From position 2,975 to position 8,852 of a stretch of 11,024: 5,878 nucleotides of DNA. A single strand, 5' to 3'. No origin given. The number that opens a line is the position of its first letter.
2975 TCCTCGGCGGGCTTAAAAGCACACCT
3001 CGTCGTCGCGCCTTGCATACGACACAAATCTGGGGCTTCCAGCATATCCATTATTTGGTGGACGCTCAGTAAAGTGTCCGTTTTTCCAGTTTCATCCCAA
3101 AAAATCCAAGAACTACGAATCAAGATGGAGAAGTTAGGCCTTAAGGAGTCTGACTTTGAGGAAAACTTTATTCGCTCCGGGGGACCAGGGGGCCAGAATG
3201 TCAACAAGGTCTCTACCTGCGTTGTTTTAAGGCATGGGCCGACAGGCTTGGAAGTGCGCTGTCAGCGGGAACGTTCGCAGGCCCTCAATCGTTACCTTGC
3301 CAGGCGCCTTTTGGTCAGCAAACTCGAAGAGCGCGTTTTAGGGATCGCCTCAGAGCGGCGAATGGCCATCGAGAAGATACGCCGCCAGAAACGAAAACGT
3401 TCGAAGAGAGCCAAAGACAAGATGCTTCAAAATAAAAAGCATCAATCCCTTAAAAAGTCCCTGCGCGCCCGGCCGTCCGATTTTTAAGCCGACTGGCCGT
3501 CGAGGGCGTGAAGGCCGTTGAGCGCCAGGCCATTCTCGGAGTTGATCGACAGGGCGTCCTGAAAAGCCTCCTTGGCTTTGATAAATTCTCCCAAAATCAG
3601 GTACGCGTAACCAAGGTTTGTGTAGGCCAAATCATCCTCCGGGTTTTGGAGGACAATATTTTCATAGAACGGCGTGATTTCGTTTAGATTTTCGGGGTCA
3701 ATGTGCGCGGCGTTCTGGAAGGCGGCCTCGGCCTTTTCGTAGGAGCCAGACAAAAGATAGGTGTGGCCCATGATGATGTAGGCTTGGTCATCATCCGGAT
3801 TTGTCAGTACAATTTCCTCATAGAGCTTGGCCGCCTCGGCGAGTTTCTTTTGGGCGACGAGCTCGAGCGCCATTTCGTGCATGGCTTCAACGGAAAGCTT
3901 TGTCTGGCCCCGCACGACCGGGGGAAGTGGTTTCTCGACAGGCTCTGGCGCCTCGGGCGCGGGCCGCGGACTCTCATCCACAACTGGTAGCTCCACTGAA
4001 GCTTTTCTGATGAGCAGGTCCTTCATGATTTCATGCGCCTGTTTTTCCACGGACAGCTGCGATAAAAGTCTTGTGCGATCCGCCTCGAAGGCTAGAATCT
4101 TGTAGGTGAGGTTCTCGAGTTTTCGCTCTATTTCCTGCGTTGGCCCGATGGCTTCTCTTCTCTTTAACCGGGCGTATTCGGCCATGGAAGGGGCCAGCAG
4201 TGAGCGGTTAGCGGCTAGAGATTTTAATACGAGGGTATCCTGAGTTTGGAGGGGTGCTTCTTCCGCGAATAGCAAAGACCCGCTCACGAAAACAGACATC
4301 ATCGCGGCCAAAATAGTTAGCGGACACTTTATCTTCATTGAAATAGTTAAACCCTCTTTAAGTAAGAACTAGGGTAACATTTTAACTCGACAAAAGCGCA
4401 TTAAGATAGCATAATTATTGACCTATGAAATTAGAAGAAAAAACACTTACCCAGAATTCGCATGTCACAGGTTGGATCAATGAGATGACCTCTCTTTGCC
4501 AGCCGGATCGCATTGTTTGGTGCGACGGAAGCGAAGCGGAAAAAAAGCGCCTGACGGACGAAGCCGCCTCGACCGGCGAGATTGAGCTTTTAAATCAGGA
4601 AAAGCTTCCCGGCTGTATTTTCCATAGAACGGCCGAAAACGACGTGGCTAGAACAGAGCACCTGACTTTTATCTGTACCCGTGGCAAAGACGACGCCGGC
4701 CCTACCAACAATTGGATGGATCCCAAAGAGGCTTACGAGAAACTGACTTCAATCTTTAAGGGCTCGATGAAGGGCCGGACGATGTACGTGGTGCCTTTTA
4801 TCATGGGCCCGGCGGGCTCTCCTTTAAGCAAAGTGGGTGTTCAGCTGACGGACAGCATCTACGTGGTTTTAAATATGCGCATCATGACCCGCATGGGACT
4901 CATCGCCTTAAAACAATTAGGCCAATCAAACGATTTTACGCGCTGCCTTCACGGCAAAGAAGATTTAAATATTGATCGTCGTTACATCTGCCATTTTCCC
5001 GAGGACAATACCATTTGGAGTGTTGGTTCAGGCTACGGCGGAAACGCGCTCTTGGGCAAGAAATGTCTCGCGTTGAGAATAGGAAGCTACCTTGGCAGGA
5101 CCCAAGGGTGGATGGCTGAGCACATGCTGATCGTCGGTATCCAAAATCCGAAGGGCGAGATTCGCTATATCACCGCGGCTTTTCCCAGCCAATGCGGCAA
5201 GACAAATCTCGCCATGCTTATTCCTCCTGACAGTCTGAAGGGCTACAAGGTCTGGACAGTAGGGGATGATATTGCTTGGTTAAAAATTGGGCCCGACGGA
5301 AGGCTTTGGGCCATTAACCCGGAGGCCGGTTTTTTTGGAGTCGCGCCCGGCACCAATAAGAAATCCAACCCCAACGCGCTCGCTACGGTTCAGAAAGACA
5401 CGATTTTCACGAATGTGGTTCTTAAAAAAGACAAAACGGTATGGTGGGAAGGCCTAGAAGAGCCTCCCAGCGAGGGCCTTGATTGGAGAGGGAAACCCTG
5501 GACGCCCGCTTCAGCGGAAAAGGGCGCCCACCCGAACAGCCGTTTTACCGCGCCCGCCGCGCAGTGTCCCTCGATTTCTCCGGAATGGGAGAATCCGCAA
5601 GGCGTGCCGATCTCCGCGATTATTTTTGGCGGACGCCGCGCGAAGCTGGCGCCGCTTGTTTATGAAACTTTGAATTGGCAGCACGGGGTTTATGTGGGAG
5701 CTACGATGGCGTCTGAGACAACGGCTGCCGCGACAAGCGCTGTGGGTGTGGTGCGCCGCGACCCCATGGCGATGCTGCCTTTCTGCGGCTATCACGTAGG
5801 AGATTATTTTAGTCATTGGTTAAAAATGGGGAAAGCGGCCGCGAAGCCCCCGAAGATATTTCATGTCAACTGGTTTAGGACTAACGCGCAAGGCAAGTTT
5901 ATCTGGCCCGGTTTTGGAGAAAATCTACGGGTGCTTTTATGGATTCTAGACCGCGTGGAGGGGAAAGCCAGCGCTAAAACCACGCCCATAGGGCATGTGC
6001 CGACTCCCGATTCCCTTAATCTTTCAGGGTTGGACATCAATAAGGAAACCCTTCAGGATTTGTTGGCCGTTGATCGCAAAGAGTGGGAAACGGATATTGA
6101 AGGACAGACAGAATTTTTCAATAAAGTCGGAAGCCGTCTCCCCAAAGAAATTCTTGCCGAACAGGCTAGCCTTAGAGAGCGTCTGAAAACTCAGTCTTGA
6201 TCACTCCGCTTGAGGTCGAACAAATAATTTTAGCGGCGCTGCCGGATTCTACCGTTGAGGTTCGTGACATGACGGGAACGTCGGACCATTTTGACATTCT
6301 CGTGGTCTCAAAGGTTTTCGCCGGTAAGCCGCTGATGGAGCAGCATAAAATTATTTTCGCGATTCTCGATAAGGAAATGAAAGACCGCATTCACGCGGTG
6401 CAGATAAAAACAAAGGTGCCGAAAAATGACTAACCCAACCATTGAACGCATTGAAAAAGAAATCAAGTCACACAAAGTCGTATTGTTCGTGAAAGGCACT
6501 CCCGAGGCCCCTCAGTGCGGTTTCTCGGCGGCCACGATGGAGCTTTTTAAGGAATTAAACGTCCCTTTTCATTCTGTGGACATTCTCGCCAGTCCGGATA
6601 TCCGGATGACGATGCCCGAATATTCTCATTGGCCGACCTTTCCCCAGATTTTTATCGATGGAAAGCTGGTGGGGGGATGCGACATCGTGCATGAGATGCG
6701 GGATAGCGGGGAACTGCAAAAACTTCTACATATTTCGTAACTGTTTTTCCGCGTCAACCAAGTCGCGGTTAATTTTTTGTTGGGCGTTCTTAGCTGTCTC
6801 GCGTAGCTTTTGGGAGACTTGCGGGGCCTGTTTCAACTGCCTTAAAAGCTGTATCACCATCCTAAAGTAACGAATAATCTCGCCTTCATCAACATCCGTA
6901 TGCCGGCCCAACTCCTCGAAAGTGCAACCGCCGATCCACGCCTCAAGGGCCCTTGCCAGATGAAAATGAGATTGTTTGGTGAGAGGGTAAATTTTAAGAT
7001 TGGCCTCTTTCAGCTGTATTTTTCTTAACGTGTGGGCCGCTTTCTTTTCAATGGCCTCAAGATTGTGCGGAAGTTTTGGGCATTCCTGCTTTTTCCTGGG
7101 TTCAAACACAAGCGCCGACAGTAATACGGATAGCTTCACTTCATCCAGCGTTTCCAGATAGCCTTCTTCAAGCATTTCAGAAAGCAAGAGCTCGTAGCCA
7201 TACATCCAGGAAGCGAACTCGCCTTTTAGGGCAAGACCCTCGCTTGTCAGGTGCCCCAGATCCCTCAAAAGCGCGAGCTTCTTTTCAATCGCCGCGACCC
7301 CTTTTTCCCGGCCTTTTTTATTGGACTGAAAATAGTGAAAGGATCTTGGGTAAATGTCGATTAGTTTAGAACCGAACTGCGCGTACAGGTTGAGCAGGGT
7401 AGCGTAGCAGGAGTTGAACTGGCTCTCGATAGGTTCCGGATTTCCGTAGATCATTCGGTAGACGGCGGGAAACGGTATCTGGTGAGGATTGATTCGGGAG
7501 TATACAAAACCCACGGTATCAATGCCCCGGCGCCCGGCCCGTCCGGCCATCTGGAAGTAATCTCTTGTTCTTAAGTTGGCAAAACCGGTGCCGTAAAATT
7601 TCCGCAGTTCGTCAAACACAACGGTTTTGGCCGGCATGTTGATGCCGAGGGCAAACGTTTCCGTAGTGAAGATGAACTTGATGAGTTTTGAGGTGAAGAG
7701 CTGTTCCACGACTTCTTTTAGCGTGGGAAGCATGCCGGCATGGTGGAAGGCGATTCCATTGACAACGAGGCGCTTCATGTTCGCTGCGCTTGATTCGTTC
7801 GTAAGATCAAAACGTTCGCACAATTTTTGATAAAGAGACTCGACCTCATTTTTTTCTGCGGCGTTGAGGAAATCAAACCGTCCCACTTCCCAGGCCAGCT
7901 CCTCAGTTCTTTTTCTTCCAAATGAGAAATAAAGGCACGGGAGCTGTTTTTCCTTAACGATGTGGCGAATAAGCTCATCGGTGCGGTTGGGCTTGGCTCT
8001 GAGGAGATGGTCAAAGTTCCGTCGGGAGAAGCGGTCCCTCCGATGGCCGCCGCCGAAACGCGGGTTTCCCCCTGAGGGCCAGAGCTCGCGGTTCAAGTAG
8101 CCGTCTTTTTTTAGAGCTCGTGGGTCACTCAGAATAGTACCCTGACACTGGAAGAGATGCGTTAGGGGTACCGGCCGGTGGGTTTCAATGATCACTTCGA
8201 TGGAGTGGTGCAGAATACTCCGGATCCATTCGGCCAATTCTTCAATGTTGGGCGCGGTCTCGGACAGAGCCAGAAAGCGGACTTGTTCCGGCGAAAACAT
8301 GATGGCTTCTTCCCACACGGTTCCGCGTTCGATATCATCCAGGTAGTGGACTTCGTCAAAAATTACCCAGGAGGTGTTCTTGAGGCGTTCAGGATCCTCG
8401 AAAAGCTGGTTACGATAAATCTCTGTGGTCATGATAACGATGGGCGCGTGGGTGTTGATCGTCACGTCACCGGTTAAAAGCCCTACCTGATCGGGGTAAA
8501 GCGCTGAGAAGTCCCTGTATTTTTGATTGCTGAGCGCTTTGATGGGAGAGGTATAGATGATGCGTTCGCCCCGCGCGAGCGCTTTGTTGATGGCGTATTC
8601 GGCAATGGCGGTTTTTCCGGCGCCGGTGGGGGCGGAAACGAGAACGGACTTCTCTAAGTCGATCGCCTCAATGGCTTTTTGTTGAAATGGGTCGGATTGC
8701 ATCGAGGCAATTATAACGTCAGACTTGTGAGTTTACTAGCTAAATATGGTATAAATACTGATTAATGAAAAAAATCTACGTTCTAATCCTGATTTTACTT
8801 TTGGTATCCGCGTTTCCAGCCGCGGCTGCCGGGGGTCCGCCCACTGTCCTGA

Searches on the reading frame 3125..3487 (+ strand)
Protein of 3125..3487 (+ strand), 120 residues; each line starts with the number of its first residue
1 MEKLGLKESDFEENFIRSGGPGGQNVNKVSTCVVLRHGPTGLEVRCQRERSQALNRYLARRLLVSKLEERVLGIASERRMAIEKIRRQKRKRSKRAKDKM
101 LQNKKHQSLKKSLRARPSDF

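Call 9: search_protein_families(library=pfam, proteins=[window:3125-3487:+], max_evalue=0.01)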
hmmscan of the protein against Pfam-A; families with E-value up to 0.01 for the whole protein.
window:3125-3487:+ (120 aa): 1 family
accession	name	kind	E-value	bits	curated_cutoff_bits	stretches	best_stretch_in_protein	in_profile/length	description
PF00472.26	RF-1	-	2.9e-24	85.7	35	1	5-114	6-116/116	RF-1 domain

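Call 10: find_encoding_contigs(protein=window:3125-3487:+, flank=10000, max_places=10)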
Protein window:3125-3487:+ (120 aa): no gene with exactly this product is on record in the collection.

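Call 12: find_homologous_proteins(query=window:3125-3487:+, max_evalue=1e-10)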
Query window:3125-3487:+ (120 aa): 7732 proteins with E <= 1e-10 among 8000 candidates; the best 120 are listed.
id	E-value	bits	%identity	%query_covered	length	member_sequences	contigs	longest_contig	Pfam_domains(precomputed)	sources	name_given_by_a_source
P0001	1.3e-68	246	100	100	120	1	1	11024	PF00472.27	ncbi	-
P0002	2.8e-59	216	88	100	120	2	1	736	PF00472.27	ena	-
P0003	1.5e-50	188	79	98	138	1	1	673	PF00472.27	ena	-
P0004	3.4e-50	187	78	100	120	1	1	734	PF00472.27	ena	-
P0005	4.6e-50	186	79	100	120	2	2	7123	PF00472.27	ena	-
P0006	1.0e-49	185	77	100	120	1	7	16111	PF00472.27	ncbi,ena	-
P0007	1.9e-49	184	78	97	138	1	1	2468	PF00472.27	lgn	-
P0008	3.3e-49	184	73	100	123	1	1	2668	PF00472.27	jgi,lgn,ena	-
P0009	3.9e-49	183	76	99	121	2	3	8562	PF00472.27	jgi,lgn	-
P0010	7.3e-49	183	75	99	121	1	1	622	PF00472.27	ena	-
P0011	1.5e-48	181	75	100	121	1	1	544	PF00472.27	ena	-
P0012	2.2e-48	181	74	100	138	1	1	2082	PF00472.27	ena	-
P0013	2.7e-48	181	72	100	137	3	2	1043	PF00472.27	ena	-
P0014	3.1e-48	181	79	97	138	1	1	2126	PF00472.27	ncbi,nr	ncbi:MAG TPA: peptide chain release factor-like protein [Candidatus Omnitrophota bacterium]|nr:pepti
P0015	3.3e-48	180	80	95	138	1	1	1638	PF00472.27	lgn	-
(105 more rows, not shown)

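Call 13: find_encoding_contigs(protein=P0006, flank=5000, max_places=6)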
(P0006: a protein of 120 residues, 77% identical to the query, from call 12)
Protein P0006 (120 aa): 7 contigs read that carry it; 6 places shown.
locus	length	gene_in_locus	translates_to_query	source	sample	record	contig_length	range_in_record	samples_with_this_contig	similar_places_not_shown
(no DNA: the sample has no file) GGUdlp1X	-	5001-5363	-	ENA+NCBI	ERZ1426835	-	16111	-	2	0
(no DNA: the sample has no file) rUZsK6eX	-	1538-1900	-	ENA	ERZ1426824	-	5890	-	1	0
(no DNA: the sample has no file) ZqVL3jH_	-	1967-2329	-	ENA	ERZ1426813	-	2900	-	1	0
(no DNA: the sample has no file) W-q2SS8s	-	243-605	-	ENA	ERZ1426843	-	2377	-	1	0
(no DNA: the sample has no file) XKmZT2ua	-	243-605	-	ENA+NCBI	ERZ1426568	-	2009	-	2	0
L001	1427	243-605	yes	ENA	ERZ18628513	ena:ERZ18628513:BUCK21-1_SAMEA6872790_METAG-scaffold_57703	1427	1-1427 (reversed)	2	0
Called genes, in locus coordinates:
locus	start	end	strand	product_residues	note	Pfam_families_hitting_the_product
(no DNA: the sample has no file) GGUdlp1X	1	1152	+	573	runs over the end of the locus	PF05226:CHASE2, PF00990:GGDEF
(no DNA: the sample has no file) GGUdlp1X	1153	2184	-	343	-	PF23914:TPR_CcmH_CycH (faint), PF13428:TPR_14 (faint), PF13181:TPR_8 (faint), PF13371:TPR_9 (weak), PF13414:TPR_11 (faint), PF00515:TPR_1 (weak), PF07719:TPR_2 (weak), PF01471:PG_binding_1, +1 more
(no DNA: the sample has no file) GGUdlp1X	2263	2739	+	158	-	PF01668:SmpB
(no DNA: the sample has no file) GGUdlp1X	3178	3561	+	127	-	PF19571:ACT_8 (weak), PF01842:ACT (weak), PF13291:ACT_4 (faint), PF13840:ACT_7 (faint), PF22629:ACT_AHAS_ss (faint), PF22468:ACT_9 (faint), PF01842:ACT (weak)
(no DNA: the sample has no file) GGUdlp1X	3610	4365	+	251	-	PF01145:Band_7, PF13421:Band_7_1 (weak)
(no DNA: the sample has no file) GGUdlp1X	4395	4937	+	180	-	PF00929:RNase_T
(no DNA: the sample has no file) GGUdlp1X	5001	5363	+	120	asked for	PF00472:RF-1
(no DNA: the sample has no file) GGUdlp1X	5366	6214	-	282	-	PF23914:TPR_CcmH_CycH (faint), PF13424:TPR_12 (faint), PF13181:TPR_8 (faint), PF07719:TPR_2 (faint), PF13428:TPR_14 (faint), PF13371:TPR_9 (faint), PF14559:TPR_19 (weak), PF00515:TPR_1 (weak), +3 more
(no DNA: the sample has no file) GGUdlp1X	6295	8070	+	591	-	PF17297:PEPCK_N, PF00821:PEPCK_GTP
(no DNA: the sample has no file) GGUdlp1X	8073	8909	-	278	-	?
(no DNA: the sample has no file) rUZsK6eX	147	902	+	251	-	PF01145:Band_7, PF13421:Band_7_1 (weak)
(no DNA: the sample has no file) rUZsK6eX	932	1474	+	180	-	PF00929:RNase_T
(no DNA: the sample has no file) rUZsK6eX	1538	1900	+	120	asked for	PF00472:RF-1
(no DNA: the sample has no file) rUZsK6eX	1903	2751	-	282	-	PF23914:TPR_CcmH_CycH (faint), PF13424:TPR_12 (faint), PF13181:TPR_8 (faint), PF07719:TPR_2 (faint), PF13428:TPR_14 (faint), PF13371:TPR_9 (faint), PF14559:TPR_19 (weak), PF00515:TPR_1 (weak), +3 more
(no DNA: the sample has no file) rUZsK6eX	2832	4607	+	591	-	PF17297:PEPCK_N, PF00821:PEPCK_GTP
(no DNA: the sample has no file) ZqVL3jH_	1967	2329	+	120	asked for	PF00472:RF-1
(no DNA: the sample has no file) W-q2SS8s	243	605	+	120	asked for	PF00472:RF-1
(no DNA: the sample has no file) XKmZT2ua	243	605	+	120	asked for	PF00472:RF-1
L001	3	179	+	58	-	?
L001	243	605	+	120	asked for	PF00472:RF-1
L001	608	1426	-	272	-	?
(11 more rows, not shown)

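Call 14: find_encoding_contigs(protein=P0005, flank=5000, max_places=4)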
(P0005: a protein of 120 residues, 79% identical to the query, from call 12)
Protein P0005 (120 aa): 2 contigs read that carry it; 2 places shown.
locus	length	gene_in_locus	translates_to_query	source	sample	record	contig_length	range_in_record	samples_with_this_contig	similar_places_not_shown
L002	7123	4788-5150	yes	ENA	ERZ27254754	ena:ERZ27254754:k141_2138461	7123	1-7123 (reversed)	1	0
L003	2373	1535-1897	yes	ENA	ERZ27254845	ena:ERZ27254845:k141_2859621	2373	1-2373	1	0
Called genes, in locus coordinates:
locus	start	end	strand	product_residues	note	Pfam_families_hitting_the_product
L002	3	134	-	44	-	?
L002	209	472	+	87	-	-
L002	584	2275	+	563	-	PF05226:CHASE2, PF00990:GGDEF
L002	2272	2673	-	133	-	PF13428:TPR_14 (faint), PF13371:TPR_9 (weak), PF14559:TPR_19 (faint), PF00515:TPR_1 (weak), PF07719:TPR_2 (weak)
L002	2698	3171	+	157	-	PF01668:SmpB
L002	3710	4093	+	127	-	PF19571:ACT_8, PF01842:ACT (faint), PF13291:ACT_4 (faint), PF22629:ACT_AHAS_ss (faint), PF22468:ACT_9 (faint)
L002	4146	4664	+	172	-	PF00929:RNase_T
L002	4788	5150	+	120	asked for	PF00472:RF-1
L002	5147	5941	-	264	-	PF23914:TPR_CcmH_CycH (faint), PF13431:TPR_17 (faint), PF13414:TPR_11 (faint), PF13424:TPR_12 (faint), PF14559:TPR_19 (weak), PF00515:TPR_1 (weak), PF07719:TPR_2 (weak), PF13181:TPR_8 (weak), +2 more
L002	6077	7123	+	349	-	?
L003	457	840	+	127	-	PF19571:ACT_8, PF01842:ACT (faint), PF13291:ACT_4 (faint), PF22629:ACT_AHAS_ss (faint), PF22468:ACT_9 (faint)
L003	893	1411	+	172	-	PF00929:RNase_T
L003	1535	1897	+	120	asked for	PF00472:RF-1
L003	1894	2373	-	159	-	?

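Call 15: find_encoding_contigs(protein=P0009, flank=5000, max_places=4)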
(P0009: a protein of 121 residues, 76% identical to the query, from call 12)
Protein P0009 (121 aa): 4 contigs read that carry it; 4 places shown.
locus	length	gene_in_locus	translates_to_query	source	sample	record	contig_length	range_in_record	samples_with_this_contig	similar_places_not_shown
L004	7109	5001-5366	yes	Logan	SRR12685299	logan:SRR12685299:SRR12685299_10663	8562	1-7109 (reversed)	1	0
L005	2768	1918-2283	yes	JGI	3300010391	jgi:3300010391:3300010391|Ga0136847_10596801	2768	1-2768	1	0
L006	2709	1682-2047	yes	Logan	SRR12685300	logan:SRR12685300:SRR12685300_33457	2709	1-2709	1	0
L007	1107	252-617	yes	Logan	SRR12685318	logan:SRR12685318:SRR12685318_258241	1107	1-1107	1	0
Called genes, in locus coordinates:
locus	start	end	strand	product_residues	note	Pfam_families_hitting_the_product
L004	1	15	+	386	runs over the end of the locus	PF00285:Citrate_synt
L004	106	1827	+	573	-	PF05226:CHASE2, PF00990:GGDEF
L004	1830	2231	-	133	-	PF23914:TPR_CcmH_CycH (faint), PF13428:TPR_14 (faint), PF13432:TPR_16 (weak), PF13371:TPR_9 (faint), PF14559:TPR_19 (weak), PF00515:TPR_1, PF07719:TPR_2 (weak), PF13181:TPR_8 (weak), +3 more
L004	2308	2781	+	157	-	PF01668:SmpB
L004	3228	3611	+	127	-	PF19571:ACT_8 (weak), PF01842:ACT (faint), PF13291:ACT_4 (faint), PF22629:ACT_AHAS_ss (faint)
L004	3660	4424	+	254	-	PF01145:Band_7, PF13421:Band_7_1 (weak)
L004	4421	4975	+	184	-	PF00929:RNase_T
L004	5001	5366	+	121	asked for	PF00472:RF-1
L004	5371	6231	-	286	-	PF13371:TPR_9 (faint), PF23914:TPR_CcmH_CycH (faint), PF13424:TPR_12 (faint), PF13432:TPR_16 (weak), PF14559:TPR_19 (weak), PF00515:TPR_1, PF07719:TPR_2 (weak), PF13181:TPR_8 (weak), +4 more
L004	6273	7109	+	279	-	?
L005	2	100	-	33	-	?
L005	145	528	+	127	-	PF19571:ACT_8 (weak), PF01842:ACT (faint), PF13291:ACT_4 (faint), PF22629:ACT_AHAS_ss (faint)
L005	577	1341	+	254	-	PF01145:Band_7, PF13421:Band_7_1 (weak)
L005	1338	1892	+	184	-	PF00929:RNase_T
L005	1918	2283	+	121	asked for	PF00472:RF-1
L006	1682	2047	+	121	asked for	PF00472:RF-1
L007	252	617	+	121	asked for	PF00472:RF-1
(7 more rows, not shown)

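Call 20: find_encoding_contigs(protein=P0002, flank=5000, max_places=4)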
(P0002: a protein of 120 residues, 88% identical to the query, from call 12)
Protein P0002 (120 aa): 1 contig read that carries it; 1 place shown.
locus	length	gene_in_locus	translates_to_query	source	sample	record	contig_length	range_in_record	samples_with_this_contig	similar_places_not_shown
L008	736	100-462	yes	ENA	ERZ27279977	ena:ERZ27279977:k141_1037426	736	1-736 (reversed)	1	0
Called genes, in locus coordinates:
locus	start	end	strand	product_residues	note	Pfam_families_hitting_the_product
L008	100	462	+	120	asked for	PF00472:RF-1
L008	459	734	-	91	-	?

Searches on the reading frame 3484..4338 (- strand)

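Call 9: search_protein_families(library=pfam, proteins=[window:3484-4338:-], max_evalue=0.01)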
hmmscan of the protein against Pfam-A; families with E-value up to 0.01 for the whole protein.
window:3484-4338:- (284 aa): 16 families
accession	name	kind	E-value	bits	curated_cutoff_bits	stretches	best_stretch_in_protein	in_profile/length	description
PF07719.23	TPR_2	-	1.1e-16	60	27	2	238-269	3-34/34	Tetratricopeptide repeat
PF00515.34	TPR_1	-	1.4e-16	59.9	27.8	2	238-269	3-34/34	Tetratricopeptide repeat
PF13181.12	TPR_8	-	2.2e-13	49.7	25.7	2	238-269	3-34/34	Tetratricopeptide repeat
PF13431.12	TPR_17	-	2.1e-10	40.4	24.4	2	224-256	1-33/34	Tetratricopeptide repeat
PF14559.12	TPR_19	-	2.2e-10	41.1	25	1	160-217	1-58/68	Tetratricopeptide repeat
PF13432.12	TPR_16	-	2.3e-10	41.2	32.7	1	155-216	2-63/65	Tetratricopeptide repeat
PF13428.12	TPR_14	-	2.3e-10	40.5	23.5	1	151-190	2-41/44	Tetratricopeptide repeat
PF23914.1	TPR_CcmH_CycH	-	1.7e-06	28.4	42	0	179-219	45-85/158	Cytochrome c-type biogenesis protein H TPR domain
PF13424.12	TPR_12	-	7.9e-06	26.4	30.1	0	238-265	47-74/77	Tetratricopeptide repeat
PF13374.12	TPR_10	-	1.3e-05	25.5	27.5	0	238-265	4-31/42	Tetratricopeptide repeat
PF13414.12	TPR_11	-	2e-05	24.6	26.8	0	191-217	1-27/42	TPR repeat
PF13371.12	TPR_9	-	0.00034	21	35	0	162-216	7-61/73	Tetratricopeptide repeat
PF25062.1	ARM_TT21_N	-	0.00045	20.4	40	0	208-275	72-142/222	Tetratricopeptide repeat protein 21 N-terminal ARM repeat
PF12895.13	ANAPC3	-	0.00072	20.2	27.2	0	163-217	2-55/82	Anaphase-promoting complex, cyclosome, subunit 3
PF17874.7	TPR_MalT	-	0.0013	18.5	45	0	237-265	41-69/336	MalT-like TPR region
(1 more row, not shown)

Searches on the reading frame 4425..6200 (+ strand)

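Call 9: search_protein_families(library=pfam, proteins=[window:4425-6200:+], max_evalue=0.01)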
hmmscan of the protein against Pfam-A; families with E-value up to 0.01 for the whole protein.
window:4425-6200:+ (591 aa): 2 families
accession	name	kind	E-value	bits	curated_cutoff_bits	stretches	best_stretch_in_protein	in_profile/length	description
PF00821.23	PEPCK_GTP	-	1.7e-169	563.7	23.8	1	229-586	1-357/357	Phosphoenolpyruvate carboxykinase C-terminal P-loop domain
PF17297.7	PEPCK_N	-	1.5e-87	293.2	23.8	1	17-225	2-218/218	Phosphoenolpyruvate carboxykinase N-terminal domain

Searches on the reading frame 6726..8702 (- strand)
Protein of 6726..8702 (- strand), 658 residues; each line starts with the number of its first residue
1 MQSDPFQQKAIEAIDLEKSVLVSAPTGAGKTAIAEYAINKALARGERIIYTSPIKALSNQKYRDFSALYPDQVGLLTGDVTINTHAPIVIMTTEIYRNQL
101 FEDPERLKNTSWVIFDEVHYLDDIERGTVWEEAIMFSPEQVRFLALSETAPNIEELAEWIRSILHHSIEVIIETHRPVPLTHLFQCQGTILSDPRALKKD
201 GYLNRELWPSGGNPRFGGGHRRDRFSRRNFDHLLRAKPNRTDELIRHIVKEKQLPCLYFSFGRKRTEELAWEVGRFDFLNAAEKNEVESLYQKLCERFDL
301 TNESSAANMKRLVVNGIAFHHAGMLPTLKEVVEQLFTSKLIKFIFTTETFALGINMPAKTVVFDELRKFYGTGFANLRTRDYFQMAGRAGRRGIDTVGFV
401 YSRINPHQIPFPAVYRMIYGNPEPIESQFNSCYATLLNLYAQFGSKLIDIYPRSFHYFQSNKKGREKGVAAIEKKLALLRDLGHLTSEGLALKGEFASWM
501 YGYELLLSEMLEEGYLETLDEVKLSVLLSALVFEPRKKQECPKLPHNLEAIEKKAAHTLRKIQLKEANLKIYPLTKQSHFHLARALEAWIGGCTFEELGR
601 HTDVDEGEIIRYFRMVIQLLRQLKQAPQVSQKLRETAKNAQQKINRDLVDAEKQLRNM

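Call 9: search_protein_families(library=pfam, proteins=[window:6726-8702:-], max_evalue=0.01)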
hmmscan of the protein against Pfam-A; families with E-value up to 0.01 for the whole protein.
window:6726-8702:- (658 aa): 8 families
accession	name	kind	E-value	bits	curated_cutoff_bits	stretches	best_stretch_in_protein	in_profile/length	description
PF08148.17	DSHCT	-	8.1e-31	107.5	22.7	1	490-650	4-171/172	DSHCT (NUC185) domain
PF00270.35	DEAD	-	1.8e-26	93.3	26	1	5-155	2-166/167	DEAD/DEAH box helicase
PF04851.21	ResIII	-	1.5e-11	45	22.5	1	5-136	6-149/164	Type III restriction enzyme, res subunit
PF00271.37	Helicase_C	-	1.3e-06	29.1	23.5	1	316-393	41-110/110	Helicase conserved C-terminal domain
PF22527.2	DEXQc_Suv3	-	6.4e-06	26.2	27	1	21-154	17-139/154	DEXQ-box helicase domain of Suv3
PF20720.3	nSTAND3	-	3.6e-05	24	27.2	1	8-58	8-58/155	Novel STAND NTPase 3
PF01637.24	ATPase_2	-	0.00029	21.1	33.2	1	22-124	25-125/225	ATPase domain predominantly from Archaea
PF13401.12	AAA_22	-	0.00042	21.1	27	0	17-136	5-107/130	AAA domain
